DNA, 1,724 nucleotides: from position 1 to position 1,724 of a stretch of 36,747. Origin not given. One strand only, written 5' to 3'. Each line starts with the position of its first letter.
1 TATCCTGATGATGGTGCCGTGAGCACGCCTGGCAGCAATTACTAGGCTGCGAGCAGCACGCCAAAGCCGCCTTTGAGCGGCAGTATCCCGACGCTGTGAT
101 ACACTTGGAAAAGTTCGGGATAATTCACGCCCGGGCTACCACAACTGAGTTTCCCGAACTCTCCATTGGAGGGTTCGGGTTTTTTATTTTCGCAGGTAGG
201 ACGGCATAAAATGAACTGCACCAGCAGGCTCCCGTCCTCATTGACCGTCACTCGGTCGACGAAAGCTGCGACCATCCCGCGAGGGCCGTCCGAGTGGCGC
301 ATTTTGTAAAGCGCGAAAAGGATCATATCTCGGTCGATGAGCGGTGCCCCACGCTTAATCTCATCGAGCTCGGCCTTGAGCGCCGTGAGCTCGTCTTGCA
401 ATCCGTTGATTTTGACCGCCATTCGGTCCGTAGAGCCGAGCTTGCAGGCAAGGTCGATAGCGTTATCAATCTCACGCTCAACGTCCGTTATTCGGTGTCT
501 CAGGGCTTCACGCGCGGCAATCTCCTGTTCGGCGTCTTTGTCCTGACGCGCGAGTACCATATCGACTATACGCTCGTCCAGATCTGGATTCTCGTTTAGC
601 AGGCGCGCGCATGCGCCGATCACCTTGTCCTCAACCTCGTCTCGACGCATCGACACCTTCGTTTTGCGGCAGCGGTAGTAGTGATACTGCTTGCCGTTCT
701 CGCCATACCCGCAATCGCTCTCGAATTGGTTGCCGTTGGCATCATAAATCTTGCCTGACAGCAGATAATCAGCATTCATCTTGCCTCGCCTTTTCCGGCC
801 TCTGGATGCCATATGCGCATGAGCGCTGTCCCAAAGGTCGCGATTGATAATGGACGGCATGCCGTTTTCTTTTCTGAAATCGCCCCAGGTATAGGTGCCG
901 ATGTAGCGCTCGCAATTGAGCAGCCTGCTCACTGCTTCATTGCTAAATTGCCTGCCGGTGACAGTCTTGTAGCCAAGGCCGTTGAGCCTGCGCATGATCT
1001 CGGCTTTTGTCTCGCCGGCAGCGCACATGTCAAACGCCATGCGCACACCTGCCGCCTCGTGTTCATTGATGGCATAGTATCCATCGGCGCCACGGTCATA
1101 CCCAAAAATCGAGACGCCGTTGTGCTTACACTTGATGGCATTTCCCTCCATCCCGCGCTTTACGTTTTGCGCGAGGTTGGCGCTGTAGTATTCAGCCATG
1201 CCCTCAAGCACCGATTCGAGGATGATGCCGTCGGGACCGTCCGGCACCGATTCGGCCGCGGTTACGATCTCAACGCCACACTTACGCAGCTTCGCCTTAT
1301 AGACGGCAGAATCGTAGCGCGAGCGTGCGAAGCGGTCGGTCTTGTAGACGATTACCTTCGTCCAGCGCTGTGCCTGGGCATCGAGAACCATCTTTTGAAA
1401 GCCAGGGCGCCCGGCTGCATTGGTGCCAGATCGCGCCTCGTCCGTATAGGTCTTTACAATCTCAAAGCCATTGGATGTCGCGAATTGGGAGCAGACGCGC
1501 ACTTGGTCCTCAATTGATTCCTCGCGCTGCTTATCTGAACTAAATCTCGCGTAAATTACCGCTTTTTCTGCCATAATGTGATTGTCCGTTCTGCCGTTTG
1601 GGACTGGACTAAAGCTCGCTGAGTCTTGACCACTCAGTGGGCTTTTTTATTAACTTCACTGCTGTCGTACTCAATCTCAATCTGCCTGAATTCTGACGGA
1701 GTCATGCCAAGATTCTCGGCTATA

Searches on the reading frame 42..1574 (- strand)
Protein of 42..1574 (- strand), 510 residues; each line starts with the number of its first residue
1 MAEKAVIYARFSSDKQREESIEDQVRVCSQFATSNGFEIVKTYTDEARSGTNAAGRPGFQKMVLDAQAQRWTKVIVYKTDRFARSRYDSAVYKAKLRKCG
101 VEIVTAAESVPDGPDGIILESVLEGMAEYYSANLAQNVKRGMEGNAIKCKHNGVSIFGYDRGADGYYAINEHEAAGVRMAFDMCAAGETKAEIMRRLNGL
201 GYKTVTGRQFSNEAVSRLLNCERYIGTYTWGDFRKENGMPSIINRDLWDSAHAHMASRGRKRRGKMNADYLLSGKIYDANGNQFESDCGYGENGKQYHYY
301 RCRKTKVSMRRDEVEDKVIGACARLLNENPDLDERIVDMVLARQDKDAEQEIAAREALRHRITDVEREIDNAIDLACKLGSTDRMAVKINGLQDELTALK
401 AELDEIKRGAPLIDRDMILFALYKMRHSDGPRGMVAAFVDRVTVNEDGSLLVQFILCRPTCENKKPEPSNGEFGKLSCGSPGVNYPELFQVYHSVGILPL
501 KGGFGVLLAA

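Call 8: search_protein_families(library=phrogs, proteins=[window:42-1574:-], max_evalue=0.001)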
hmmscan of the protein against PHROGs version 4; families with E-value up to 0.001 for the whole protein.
window:42-1574:- (510 aa): 3 families
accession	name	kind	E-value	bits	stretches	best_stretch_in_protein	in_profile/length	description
phrog_95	-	integration and excision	3.4e-99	334.2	1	3-450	88-561/651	integrase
phrog_125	-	DNA, RNA and nucleotide metabolism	1.3e-21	78.2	1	2-258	19-251/254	DNA invertase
phrog_6620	-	integration and excision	4.4e-11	43.7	1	3-108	56-157/201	transposase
